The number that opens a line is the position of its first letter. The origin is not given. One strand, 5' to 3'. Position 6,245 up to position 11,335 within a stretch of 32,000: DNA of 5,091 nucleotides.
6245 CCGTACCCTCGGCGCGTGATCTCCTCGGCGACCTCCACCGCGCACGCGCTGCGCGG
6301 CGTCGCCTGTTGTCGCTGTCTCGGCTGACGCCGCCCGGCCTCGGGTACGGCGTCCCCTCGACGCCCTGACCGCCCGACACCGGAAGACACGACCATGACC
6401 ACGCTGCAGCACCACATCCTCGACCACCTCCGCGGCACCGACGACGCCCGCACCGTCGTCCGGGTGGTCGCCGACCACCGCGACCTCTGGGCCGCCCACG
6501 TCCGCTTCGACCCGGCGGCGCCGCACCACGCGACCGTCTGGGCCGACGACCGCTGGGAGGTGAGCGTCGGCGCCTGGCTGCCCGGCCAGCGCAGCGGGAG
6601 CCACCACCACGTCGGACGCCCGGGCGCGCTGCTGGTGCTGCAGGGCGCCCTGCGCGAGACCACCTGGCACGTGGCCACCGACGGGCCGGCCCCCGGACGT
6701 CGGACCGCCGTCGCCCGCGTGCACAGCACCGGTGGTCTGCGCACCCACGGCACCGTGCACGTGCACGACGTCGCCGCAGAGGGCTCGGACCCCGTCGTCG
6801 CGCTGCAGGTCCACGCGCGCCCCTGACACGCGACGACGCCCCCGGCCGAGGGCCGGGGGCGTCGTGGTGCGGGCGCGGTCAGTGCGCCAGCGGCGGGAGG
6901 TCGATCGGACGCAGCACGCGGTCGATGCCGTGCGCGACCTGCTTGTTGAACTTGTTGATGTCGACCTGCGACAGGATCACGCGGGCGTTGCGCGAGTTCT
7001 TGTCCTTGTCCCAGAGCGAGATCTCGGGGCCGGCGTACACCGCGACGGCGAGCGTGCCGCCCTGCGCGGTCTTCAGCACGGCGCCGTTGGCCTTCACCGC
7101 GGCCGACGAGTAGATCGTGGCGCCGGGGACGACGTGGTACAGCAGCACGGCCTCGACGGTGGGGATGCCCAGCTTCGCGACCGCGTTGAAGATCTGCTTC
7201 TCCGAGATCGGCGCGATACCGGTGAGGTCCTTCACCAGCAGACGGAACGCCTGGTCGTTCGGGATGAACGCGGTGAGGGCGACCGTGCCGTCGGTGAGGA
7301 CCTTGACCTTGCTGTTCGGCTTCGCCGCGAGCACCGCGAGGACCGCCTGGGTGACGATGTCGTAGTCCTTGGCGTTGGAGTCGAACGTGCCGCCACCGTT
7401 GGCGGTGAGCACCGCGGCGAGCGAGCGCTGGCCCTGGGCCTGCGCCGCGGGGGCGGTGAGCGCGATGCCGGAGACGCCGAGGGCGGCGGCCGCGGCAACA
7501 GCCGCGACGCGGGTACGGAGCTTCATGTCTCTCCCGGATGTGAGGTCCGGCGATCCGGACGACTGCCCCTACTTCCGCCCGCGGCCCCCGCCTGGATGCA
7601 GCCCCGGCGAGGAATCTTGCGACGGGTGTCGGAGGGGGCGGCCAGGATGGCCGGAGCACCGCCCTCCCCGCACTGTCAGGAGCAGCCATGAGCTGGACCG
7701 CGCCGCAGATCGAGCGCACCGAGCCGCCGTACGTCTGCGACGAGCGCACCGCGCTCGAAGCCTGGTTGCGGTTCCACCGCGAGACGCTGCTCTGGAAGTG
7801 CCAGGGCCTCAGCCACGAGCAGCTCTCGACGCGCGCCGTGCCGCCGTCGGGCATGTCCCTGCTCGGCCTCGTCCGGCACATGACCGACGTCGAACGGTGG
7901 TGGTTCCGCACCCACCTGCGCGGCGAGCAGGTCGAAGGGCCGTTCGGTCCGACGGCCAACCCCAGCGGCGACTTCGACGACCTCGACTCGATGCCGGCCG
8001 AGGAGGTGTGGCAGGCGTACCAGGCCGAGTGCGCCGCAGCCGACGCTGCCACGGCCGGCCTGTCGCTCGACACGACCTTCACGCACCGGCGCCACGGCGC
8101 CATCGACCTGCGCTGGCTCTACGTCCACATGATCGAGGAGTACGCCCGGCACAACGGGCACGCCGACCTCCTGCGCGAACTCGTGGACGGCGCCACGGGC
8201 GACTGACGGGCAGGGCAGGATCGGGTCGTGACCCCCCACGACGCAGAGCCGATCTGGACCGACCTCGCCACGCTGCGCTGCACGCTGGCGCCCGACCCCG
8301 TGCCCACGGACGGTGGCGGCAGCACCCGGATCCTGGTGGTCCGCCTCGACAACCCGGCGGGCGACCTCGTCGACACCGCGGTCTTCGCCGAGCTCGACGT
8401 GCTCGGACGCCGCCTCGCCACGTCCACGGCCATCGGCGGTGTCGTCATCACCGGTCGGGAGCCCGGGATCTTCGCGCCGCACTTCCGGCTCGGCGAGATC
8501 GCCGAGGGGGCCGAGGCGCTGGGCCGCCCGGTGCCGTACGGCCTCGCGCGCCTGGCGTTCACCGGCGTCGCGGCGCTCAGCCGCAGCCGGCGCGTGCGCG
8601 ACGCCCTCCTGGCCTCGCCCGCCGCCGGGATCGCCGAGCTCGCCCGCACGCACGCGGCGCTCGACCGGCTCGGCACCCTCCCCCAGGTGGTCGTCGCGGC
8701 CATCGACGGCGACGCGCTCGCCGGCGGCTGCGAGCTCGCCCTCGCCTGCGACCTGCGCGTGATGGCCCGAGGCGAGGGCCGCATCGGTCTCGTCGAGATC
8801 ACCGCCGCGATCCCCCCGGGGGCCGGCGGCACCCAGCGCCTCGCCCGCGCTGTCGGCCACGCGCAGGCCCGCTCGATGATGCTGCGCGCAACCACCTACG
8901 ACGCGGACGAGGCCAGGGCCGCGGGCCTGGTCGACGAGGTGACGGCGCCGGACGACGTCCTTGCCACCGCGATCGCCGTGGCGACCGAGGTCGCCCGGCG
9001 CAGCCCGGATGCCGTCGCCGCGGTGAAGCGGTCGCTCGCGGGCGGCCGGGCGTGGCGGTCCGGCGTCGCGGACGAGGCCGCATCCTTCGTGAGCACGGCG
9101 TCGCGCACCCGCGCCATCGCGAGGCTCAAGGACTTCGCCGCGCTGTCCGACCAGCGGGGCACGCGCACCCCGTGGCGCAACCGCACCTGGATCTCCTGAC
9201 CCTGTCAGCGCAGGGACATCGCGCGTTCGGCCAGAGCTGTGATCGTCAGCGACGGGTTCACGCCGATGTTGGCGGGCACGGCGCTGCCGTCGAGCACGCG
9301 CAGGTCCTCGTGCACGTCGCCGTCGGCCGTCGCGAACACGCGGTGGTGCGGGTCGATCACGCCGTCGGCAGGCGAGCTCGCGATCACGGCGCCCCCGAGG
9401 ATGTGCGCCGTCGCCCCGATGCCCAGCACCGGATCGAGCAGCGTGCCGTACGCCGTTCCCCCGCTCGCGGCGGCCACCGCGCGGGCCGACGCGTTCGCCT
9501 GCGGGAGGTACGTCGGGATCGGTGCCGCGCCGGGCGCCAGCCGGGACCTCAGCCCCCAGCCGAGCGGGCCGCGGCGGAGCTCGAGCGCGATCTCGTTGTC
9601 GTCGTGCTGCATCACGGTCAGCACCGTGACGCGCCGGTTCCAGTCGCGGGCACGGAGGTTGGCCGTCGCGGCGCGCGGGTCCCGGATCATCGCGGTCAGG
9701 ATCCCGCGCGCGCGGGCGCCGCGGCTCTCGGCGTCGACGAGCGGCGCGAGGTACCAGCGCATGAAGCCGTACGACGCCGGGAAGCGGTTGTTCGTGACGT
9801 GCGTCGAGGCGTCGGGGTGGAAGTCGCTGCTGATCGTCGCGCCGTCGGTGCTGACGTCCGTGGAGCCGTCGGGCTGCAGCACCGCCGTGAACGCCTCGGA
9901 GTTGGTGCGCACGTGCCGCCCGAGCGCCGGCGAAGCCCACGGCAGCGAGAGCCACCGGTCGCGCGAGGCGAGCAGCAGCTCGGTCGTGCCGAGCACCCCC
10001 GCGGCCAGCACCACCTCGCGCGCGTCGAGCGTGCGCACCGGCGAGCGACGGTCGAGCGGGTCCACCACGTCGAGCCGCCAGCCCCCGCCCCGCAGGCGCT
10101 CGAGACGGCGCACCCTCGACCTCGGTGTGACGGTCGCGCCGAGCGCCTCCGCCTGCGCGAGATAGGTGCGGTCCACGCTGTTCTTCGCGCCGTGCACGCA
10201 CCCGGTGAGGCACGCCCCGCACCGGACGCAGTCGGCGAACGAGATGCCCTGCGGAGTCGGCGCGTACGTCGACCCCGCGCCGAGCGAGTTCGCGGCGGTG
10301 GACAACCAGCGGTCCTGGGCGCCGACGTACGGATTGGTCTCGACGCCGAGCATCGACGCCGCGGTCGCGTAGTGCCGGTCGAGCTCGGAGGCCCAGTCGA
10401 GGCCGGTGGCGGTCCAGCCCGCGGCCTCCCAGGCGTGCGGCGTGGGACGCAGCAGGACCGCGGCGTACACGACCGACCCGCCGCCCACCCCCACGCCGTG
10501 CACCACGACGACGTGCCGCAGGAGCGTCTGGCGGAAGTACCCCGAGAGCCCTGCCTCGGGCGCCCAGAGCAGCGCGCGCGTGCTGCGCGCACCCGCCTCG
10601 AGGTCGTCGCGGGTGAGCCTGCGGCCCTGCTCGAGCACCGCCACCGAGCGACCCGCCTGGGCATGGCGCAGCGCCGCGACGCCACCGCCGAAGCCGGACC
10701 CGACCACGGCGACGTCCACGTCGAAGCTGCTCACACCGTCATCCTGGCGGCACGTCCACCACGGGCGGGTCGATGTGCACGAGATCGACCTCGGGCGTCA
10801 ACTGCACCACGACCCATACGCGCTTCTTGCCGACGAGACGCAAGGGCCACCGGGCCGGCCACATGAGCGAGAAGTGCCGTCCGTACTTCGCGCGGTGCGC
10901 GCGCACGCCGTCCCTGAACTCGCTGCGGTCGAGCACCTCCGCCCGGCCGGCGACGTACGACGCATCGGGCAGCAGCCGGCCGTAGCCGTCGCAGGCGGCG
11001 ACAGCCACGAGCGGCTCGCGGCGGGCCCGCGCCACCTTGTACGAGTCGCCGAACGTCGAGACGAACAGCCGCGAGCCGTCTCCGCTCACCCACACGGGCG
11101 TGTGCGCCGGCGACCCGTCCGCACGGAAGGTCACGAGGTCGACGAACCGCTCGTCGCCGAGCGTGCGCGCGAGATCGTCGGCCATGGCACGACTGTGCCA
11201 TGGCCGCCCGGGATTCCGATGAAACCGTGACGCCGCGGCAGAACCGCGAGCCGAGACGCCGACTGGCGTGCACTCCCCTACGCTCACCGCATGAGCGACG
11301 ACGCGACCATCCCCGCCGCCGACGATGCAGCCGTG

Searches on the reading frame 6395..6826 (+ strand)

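Call 11: search_protein_families(library=pfam, proteins=[window:6395-6826:+], max_evalue=0.001)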
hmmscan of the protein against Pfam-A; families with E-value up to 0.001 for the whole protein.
window:6395-6826:+ (143 aa): 1 family
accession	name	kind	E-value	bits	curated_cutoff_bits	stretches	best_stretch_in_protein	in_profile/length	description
PF05995.18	CDO_I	-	6.1e-08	32.8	23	1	17-140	29-155/170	Cysteine dioxygenase type I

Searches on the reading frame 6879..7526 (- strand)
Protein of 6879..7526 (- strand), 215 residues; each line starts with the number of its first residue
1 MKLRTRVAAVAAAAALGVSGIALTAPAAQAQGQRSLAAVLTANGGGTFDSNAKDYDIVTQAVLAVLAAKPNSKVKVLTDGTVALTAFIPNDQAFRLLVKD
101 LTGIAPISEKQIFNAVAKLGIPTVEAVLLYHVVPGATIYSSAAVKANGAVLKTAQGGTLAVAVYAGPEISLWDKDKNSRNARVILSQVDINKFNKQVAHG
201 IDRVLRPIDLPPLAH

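Call 11: search_protein_families(library=pfam, proteins=[window:6879-7526:-], max_evalue=0.001)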
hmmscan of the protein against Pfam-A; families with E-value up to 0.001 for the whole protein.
window:6879-7526:- (215 aa): 1 family
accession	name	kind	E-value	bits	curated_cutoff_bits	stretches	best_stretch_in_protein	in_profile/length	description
PF02469.27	Fasciclin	-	1e-10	42.4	22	1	74-207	16-123/123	Fasciclin domain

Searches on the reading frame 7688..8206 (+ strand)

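Call 11: search_protein_families(library=pfam, proteins=[window:7688-8206:+], max_evalue=0.001)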
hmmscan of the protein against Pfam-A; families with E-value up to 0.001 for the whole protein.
window:7688-8206:+ (172 aa): 3 families
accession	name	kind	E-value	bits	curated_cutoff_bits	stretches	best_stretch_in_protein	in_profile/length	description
PF04978.18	MST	-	1.3e-49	168.9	27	1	23-168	2-149/149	Mycothiol-S-transferase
PF12867.12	DinB_2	-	2.5e-09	38.1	24.8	1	27-158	2-127/128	DinB superfamily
PF05163.17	DinB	-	0.00018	22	23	1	24-159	9-138/165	DinB family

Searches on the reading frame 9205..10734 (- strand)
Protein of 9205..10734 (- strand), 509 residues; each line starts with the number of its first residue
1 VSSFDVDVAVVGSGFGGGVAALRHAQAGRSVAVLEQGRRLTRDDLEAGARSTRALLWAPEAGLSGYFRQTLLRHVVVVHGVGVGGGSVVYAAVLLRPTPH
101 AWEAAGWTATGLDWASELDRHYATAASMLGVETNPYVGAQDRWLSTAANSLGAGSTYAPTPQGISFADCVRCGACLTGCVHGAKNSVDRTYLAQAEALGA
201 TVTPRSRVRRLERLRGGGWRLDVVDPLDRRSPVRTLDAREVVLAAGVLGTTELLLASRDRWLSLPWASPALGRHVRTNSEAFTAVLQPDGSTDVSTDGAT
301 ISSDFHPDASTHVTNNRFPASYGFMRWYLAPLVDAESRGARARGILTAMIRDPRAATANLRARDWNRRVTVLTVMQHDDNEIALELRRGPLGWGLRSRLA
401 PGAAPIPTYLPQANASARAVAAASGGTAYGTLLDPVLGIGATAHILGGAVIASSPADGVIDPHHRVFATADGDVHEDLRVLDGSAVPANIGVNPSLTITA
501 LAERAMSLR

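Call 11: search_protein_families(library=pfam, proteins=[window:9205-10734:-], max_evalue=0.001)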
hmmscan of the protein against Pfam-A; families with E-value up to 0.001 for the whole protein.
window:9205-10734:- (509 aa): 6 families
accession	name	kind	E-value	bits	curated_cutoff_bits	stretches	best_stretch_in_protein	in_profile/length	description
PF00732.25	GMC_oxred_N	-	1.2e-15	58.4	23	1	74-257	18-200/218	GMC oxidoreductase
PF05199.19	GMC_oxred_C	-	1.6e-09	38.9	24.6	1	441-502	84-139/139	GMC oxidoreductase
PF00890.30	FAD_binding_2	-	2.7e-07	30.6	20.4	1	7-39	1-33/414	FAD binding domain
PF01266.30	DAO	-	1.2e-06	28.8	27.9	1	7-282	1-236/353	FAD dependent oxidoreductase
PF13450.12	NAD_binding_8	-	0.00015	22.5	21.9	1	10-40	1-31/68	NAD(P)-binding Rossmann-like domain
PF07992.20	Pyr_redox_2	-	0.00037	20.4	26.1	0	7-40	2-35/291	Pyridine nucleotide-disulphide oxidoreductase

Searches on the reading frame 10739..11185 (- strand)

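Call 11: search_protein_families(library=pfam, proteins=[window:10739-11185:-], max_evalue=0.001)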
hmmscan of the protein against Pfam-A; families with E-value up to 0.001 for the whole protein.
window:10739-11185:- (148 aa): 1 family
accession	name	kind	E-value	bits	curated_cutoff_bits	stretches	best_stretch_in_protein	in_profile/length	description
PF01243.27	PNPOx_N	-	1.1e-08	35.9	28.1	1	5-105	5-97/120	Pyridoxamine 5'-phosphate oxidase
